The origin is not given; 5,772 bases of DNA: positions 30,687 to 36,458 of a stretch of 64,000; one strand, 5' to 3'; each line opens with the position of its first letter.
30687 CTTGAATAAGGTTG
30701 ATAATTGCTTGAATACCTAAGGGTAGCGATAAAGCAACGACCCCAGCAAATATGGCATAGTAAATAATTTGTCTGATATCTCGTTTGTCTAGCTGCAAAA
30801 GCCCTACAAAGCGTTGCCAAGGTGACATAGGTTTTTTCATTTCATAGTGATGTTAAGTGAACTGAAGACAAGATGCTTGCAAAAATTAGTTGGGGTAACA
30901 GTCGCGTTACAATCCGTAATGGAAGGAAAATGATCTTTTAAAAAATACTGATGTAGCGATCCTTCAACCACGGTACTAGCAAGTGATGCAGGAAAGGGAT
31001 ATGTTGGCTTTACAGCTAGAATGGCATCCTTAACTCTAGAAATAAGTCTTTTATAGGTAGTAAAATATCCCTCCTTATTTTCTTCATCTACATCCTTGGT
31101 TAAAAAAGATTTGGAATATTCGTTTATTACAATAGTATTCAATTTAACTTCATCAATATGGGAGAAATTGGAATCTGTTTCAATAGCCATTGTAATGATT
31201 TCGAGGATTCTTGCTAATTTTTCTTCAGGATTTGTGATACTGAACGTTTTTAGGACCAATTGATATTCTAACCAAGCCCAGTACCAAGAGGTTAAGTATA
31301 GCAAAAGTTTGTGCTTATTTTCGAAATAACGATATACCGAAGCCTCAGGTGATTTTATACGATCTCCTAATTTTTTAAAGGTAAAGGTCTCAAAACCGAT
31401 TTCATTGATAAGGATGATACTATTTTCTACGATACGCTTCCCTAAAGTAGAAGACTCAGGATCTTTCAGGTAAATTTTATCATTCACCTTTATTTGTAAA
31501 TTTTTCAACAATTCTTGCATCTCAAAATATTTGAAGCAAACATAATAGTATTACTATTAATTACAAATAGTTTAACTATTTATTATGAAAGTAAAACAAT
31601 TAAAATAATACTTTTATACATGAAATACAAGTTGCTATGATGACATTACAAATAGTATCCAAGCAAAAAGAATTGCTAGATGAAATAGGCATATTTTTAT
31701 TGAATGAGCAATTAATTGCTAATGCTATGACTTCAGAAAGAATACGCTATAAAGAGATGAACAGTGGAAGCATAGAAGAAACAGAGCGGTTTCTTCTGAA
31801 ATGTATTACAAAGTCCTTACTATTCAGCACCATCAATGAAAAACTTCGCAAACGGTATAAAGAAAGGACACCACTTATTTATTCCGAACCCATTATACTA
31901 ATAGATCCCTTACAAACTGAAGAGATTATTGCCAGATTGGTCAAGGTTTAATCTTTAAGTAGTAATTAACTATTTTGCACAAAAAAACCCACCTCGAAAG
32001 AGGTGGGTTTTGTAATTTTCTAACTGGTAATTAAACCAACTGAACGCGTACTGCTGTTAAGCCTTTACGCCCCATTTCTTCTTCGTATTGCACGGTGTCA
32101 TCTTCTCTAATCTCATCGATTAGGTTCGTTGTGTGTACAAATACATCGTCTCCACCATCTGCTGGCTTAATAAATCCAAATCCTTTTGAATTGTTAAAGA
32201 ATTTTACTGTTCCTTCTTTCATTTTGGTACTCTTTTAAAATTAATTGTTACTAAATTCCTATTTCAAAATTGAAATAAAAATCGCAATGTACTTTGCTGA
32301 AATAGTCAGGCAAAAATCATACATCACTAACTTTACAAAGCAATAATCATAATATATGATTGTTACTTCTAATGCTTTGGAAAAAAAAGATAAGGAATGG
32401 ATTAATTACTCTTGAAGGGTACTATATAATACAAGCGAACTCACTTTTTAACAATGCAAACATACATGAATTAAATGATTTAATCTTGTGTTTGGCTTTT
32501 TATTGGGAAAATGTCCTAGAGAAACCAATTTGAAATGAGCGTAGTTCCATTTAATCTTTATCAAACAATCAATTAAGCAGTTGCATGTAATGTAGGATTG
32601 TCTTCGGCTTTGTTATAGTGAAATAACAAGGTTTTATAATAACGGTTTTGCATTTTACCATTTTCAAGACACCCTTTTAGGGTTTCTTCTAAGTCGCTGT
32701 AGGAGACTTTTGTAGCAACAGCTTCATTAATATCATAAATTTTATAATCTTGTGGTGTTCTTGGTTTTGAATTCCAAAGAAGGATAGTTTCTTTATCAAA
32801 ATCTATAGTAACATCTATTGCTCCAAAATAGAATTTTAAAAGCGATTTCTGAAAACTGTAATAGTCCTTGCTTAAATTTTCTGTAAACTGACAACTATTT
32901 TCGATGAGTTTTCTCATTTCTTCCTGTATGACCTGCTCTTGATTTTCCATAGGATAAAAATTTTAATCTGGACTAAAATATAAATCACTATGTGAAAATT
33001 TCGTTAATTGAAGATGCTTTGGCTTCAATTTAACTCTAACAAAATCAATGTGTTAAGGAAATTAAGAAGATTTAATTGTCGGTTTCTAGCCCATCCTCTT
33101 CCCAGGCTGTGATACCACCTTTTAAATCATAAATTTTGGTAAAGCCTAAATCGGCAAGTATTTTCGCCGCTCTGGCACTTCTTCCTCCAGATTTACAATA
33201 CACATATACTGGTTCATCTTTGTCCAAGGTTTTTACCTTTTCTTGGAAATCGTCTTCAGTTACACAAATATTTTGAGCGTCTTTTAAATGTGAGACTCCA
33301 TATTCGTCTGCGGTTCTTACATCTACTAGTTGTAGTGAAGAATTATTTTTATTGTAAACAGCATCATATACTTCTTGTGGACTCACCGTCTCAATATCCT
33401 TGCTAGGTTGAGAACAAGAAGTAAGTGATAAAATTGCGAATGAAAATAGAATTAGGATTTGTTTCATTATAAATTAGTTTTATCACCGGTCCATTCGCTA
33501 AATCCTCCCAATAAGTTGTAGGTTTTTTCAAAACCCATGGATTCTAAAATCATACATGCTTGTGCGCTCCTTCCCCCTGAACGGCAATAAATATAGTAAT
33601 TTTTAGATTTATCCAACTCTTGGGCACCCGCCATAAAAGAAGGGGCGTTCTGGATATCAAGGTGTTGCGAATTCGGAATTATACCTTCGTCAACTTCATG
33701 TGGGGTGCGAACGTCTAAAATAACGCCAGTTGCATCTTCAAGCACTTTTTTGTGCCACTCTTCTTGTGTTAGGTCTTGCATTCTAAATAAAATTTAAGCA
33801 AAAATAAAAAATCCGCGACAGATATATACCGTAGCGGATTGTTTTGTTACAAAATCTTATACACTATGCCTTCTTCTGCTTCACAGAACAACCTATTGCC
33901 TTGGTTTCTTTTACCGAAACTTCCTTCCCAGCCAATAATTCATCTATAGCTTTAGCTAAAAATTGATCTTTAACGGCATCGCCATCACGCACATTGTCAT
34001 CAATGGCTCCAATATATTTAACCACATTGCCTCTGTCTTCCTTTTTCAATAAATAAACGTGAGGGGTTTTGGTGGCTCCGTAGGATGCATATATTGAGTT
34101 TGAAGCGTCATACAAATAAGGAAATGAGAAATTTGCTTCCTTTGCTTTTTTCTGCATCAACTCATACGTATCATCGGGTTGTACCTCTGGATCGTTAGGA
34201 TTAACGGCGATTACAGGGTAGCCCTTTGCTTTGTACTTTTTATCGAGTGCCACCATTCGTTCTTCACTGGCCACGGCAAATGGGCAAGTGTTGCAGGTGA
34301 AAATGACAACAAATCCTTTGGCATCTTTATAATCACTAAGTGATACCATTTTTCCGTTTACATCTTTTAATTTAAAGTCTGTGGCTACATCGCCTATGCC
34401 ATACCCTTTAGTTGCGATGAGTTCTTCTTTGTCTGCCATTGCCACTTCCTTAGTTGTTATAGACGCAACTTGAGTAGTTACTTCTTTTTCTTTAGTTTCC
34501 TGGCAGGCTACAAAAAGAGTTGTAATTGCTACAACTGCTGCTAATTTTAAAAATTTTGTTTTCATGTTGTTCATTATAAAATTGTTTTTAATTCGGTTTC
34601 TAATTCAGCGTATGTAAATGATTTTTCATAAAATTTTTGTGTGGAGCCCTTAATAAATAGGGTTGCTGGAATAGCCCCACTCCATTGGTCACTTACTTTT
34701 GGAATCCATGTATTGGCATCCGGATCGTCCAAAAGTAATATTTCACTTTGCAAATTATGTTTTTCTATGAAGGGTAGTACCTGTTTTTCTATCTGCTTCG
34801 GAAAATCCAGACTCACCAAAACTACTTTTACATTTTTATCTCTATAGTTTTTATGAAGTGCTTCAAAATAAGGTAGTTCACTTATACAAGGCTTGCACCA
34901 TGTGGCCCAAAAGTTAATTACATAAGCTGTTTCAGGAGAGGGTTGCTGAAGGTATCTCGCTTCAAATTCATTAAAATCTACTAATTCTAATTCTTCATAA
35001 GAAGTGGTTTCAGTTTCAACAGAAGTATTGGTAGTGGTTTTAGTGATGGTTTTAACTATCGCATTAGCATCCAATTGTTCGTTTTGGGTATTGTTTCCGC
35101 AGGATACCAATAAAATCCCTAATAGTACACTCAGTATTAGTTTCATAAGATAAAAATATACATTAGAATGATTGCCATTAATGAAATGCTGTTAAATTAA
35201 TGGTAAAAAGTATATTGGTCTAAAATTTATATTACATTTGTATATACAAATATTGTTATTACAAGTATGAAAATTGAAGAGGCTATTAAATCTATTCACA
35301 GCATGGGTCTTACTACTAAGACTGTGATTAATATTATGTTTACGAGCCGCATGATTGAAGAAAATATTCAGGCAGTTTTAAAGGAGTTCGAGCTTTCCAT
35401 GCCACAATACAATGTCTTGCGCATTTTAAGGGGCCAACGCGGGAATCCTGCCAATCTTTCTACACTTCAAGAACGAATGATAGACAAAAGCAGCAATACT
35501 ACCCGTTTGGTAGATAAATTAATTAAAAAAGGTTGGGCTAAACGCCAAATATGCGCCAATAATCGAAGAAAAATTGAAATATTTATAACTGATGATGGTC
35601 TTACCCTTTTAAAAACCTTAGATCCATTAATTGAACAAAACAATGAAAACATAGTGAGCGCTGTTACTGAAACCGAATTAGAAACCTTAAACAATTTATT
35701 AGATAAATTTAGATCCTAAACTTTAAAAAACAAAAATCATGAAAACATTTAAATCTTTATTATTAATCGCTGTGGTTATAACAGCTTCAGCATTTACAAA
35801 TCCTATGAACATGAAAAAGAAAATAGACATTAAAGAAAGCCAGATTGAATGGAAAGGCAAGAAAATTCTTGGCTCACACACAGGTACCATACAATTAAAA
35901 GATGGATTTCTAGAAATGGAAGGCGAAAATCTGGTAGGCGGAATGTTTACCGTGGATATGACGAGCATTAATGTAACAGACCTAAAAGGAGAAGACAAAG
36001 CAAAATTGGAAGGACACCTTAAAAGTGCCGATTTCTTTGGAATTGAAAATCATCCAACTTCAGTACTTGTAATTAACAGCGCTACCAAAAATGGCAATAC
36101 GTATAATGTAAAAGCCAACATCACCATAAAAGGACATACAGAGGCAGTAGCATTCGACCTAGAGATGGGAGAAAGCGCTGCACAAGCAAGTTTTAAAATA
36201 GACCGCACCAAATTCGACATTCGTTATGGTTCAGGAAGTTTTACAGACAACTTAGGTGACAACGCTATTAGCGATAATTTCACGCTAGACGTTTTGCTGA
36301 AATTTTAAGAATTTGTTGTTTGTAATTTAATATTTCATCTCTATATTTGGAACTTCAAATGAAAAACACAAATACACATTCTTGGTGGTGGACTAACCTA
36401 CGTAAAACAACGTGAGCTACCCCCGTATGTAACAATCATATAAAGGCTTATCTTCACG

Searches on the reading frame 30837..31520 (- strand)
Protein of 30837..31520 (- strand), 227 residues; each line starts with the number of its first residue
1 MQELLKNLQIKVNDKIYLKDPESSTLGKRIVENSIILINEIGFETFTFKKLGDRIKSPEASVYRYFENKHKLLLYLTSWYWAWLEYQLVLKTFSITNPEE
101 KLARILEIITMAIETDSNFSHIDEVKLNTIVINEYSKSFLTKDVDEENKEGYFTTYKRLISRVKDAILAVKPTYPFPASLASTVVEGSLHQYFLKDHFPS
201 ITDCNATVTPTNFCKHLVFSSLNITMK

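Call 23: search_protein_families(library=pfam, proteins=[window:30837-31520:-], max_evalue=0.0001)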
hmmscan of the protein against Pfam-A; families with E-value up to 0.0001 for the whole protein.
window:30837-31520:- (227 aa): 1 family
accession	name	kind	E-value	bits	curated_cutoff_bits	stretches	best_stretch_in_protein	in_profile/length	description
PF00440.29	TetR_N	-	2e-06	27.9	24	1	33-75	4-46/47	Bacterial regulatory proteins, tetR family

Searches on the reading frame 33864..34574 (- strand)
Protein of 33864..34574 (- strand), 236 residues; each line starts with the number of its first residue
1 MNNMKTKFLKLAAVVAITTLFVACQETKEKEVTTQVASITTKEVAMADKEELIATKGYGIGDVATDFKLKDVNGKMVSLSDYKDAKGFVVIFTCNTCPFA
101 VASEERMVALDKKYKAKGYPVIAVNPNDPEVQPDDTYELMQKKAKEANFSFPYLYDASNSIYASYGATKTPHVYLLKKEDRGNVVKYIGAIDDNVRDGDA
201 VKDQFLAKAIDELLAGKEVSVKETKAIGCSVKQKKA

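Call 23: search_protein_families(library=pfam, proteins=[window:33864-34574:-], max_evalue=0.0001)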
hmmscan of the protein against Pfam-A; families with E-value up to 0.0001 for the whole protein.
window:33864-34574:- (236 aa): 2 families
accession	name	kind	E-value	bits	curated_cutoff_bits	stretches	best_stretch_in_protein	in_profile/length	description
PF00578.27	AhpC-TSA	-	1.3e-18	67.6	26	1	60-177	1-116/124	AhpC/TSA family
PF08534.16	Redoxin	-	4.8e-15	56.1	26.6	1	61-190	3-133/148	Redoxin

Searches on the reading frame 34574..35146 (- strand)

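Call 23: search_protein_families(library=pfam, proteins=[window:34574-35146:-], max_evalue=0.0001)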
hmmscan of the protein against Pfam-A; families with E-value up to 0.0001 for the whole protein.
window:34574-35146:- (190 aa): 4 families
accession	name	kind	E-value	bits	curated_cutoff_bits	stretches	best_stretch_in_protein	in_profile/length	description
PF00578.27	AhpC-TSA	-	1.1e-12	48.4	26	1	73-144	26-92/124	AhpC/TSA family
PF08534.16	Redoxin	-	8.8e-10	39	26.6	1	73-138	29-91/148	Redoxin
PF00085.26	Thioredoxin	-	2.1e-07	31.4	23.5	1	61-115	10-58/103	Thioredoxin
PF13905.12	Thioredoxin_8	-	3.3e-06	27.8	27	1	75-123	4-50/94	Thioredoxin-like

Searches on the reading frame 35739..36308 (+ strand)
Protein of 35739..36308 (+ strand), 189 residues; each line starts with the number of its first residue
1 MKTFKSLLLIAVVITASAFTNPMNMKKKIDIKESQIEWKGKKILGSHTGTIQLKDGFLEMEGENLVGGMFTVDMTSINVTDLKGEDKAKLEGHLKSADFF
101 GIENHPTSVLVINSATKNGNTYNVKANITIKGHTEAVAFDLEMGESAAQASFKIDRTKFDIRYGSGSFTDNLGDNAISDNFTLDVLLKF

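Call 23: search_protein_families(library=pfam, proteins=[window:35739-36308:+], max_evalue=0.0001)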
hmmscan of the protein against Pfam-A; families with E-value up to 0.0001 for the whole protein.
window:35739-36308:+ (189 aa): 1 family
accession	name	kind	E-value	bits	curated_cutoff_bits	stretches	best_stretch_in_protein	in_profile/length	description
PF04264.18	YceI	-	1e-23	84.8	23.7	1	28-189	2-150/150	YceI-like domain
